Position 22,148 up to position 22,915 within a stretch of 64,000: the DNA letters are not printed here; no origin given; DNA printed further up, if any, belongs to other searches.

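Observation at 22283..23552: Mosaic lysS: codon-usage break inside the conserved C-terminal motif, appended MetRS-C/Trbp111-like tRNA-binding domain, and a co-imported GNAT gene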

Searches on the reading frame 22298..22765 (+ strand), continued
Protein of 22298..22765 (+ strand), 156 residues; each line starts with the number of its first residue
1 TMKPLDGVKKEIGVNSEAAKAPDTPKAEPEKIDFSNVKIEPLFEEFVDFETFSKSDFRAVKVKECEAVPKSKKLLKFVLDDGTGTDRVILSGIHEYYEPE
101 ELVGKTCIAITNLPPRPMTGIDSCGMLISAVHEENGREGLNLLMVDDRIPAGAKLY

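Call 57: search_solved_structures(query=window:22298-22765:+, max_evalue=0.001, show_alignments=1)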
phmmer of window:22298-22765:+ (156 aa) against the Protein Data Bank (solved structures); distinct sequences matched with E-value up to 0.001: 20.
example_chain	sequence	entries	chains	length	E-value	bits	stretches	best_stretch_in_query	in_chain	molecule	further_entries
8vtz_A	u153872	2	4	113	1.2e-18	70.8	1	46-155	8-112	Methionyl-tRNA synthetase beta subunit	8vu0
1pyb_A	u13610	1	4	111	1.6e-18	70.4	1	46-155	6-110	tRNA-binding protein Trbp111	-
7d8r_A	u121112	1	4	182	3.4e-18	69.3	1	31-155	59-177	Microphthalmia-associated transcription factor,Methionyl-tRNA synthetase beta subunit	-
9shc_A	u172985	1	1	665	1e-17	67.8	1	42-153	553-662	Methionine--tRNA ligase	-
7d8s_A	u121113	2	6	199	1.2e-17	67.6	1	47-155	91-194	Microphthalmia-associated transcription factor,Methionyl-tRNA synthetase beta subunit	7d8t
38li_A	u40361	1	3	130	1.5e-16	64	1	46-140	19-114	Methionine--tRNA ligase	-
2cwp_A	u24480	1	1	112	1.7e-16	63.8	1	44-155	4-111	MetRS related protein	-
1mkh_A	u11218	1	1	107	1.5e-14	57.5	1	46-155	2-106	C-terminal domain of Methionyl-tRNA synthetase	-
6wq6_A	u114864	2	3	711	4.9e-14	55.8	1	19-133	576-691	Methionine--tRNA ligase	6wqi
1rqg_A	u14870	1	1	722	1.7e-13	54.1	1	44-155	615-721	Methionyl-tRNA synthetase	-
5h34_A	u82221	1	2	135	1.7e-12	50.8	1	46-155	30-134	Methionine-tRNA ligase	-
2nzh_A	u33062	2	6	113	4.7e-08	36.4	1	50-155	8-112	Protein csaA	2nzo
3ers_X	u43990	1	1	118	1.7e-07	34.6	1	46-154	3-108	tRNA-binding protein ygjH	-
4up8_A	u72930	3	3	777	3.5e-07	33.6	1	52-131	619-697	LYSINE--TRNA LIGASE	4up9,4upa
1ntg_A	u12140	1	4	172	3.6e-07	33.5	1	53-134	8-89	Tyrosyl-tRNA synthetase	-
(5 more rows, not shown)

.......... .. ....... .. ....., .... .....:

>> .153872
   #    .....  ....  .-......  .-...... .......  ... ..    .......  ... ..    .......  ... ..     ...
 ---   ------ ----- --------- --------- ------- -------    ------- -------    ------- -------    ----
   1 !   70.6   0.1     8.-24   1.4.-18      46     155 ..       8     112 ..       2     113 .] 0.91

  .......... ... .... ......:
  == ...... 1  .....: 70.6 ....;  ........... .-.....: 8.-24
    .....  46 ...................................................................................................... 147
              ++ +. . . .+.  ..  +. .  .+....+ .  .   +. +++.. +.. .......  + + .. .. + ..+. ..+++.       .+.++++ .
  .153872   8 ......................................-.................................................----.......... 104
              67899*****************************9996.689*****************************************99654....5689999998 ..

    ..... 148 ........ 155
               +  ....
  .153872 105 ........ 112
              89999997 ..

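Call 69: list_cluster_members(proteins=[P0122, P0124, P0126, P0123, P0121, P0007, P0088, P0078, P0005, P0006])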
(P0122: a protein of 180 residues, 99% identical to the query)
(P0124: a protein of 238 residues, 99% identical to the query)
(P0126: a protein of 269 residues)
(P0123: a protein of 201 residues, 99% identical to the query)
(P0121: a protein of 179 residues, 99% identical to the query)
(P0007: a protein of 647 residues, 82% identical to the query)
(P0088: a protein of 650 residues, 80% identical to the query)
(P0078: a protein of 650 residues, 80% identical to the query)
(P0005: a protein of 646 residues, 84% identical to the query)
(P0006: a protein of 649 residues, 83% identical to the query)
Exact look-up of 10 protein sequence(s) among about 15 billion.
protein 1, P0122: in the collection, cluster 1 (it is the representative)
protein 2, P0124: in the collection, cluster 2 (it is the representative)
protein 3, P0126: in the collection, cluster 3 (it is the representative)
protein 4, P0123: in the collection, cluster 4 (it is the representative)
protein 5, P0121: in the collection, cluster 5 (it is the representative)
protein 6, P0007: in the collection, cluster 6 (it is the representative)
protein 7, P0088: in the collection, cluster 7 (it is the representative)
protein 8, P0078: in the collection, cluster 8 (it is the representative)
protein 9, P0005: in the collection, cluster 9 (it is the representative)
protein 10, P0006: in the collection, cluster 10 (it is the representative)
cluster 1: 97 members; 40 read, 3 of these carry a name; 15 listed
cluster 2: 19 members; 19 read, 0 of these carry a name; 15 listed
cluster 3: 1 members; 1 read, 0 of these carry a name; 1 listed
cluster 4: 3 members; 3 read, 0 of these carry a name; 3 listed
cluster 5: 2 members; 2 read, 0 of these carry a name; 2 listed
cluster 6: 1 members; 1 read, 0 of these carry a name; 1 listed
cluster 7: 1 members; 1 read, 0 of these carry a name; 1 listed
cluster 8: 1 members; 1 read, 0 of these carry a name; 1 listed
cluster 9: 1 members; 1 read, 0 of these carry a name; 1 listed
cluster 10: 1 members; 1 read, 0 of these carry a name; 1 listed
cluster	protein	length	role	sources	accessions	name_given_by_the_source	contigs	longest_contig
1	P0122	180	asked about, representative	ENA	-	-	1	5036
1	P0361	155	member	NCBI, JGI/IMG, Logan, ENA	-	methionine--tRNA ligase beta chain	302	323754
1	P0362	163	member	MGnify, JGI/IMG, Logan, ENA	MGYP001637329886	FL=1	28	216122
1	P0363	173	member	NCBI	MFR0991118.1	MAG: lysine--tRNA ligase, partial [Anaerobutyricum hallii]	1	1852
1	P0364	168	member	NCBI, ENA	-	-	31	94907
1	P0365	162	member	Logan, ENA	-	-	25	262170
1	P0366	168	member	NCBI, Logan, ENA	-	-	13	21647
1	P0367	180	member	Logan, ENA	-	-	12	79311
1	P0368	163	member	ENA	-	-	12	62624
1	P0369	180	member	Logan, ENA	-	-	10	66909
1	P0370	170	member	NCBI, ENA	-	-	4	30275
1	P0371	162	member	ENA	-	-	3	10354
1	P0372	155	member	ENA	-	-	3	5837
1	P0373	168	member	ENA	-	-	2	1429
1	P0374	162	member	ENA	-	-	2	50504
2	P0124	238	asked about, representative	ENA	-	-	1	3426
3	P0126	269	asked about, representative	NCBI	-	-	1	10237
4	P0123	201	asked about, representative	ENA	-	-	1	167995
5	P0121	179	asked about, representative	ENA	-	-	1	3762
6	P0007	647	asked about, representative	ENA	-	-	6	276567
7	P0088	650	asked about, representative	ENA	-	-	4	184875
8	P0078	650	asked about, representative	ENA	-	-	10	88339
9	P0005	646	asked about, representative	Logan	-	-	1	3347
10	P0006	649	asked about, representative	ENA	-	-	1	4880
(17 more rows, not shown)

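Call 70: find_encoding_contigs(protein=P0361, flank=6000, max_places=10)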
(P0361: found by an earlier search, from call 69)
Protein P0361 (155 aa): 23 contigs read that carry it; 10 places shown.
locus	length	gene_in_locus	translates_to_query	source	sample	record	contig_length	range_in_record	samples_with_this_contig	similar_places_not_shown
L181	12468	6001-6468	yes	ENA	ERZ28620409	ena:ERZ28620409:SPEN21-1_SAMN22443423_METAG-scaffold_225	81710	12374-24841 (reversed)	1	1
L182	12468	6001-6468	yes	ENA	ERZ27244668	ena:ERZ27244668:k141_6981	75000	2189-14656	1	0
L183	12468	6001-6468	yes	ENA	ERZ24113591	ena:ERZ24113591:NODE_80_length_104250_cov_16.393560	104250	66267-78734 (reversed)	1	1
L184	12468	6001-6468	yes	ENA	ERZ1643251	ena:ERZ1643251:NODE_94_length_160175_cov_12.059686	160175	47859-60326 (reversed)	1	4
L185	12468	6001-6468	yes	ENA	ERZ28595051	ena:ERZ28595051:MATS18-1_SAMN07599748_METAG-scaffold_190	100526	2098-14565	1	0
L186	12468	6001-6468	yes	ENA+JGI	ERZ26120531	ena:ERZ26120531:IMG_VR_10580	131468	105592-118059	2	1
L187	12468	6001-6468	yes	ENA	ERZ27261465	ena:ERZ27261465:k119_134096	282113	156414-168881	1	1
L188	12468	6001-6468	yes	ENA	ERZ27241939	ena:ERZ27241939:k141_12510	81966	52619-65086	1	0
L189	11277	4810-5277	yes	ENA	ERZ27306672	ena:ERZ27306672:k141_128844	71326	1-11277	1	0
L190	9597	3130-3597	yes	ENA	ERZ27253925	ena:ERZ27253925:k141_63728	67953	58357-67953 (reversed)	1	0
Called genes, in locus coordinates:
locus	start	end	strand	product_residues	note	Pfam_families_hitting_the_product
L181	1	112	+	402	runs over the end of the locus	PF00817:IMS, PF21999:IMS_HHH_1 (faint), PF11799:IMS_C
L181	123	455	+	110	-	-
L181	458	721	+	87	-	-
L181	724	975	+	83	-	-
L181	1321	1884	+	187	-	-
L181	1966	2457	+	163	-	-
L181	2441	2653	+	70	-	PF09035:Tn916-Xis, PF12728:HTH_17 (weak)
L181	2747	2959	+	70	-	PF09035:Tn916-Xis, PF12728:HTH_17 (weak)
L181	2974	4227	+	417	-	PF02920:Integrase_DNA, PF14659:Phage_int_SAM_3 (weak), PF00589:Phage_integrase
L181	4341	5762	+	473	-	PF14311:DUF4379, PF09723:Zn_ribbon_8 (faint), PF14311:DUF4379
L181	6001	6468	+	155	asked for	PF01588:tRNA_bind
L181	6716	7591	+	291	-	PF00376:MerR (weak), PF13411:MerR_1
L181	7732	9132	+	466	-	PF14311:DUF4379, PF09723:Zn_ribbon_8 (faint), PF14311:DUF4379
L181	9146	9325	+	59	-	-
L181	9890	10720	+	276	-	PF00142:Fer4_NifH, PF01656:CbiA, PF02374:ArsA_ATPase (weak), PF06564:CBP_BcsQ, PF07015:VirC1 (faint), PF09140:MipZ (weak), PF10609:ParA, PF13614:AAA_31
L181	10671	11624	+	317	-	PF02195:ParB_N, PF17762:HTH_ParB (weak)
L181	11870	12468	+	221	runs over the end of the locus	-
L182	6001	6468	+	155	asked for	PF01588:tRNA_bind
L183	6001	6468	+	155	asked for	PF01588:tRNA_bind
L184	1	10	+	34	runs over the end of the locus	-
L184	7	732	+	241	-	PF06114:Peptidase_M78 (weak)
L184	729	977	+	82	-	-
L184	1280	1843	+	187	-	-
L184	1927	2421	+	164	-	-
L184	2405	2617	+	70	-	PF09035:Tn916-Xis, PF12728:HTH_17 (weak)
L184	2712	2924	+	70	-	PF09035:Tn916-Xis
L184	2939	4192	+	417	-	PF02920:Integrase_DNA, PF14659:Phage_int_SAM_3 (weak), PF00589:Phage_integrase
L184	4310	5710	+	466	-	PF14311:DUF4379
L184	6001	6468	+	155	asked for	PF01588:tRNA_bind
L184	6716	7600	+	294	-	PF00376:MerR (weak), PF13411:MerR_1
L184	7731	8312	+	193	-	PF14311:DUF4379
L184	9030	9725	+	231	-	PF04973:NMN_transporter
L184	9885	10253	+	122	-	PF00583:Acetyltransf_1, PF13673:Acetyltransf_10, PF13508:Acetyltransf_7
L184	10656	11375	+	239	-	PF19700:DUF6198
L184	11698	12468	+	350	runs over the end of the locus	PF00535:Glycos_transf_2, PF10111:Glyco_tranf_2_2, PF13641:Glyco_tranf_2_3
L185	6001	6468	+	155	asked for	PF01588:tRNA_bind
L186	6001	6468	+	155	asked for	PF01588:tRNA_bind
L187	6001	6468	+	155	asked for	PF01588:tRNA_bind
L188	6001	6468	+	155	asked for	PF01588:tRNA_bind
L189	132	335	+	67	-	-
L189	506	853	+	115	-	PF12844:HTH_19 (weak), PF13560:HTH_31 (weak), PF01381:HTH_3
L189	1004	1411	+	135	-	-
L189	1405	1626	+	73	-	-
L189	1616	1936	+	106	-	PF13560:HTH_31 (weak), PF01381:HTH_3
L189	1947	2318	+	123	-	-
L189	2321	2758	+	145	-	PF02452:PemK_toxin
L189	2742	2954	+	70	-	PF20063:DUF6462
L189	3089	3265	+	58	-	PF19807:DUF6290 (weak)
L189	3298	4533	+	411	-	PF02920:Integrase_DNA, PF00589:Phage_integrase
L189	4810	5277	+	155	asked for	PF01588:tRNA_bind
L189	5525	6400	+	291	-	PF00376:MerR (weak), PF13411:MerR_1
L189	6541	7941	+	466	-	PF14311:DUF4379, PF09723:Zn_ribbon_8 (faint), PF14311:DUF4379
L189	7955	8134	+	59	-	-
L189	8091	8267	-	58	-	-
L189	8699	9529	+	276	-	PF00142:Fer4_NifH, PF01656:CbiA, PF02374:ArsA_ATPase (weak), PF06564:CBP_BcsQ, PF07015:VirC1 (faint), PF09140:MipZ (weak), PF10609:ParA, PF13614:AAA_31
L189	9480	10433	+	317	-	PF02195:ParB_N, PF17762:HTH_ParB (faint)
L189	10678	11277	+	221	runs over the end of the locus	-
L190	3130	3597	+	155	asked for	PF01588:tRNA_bind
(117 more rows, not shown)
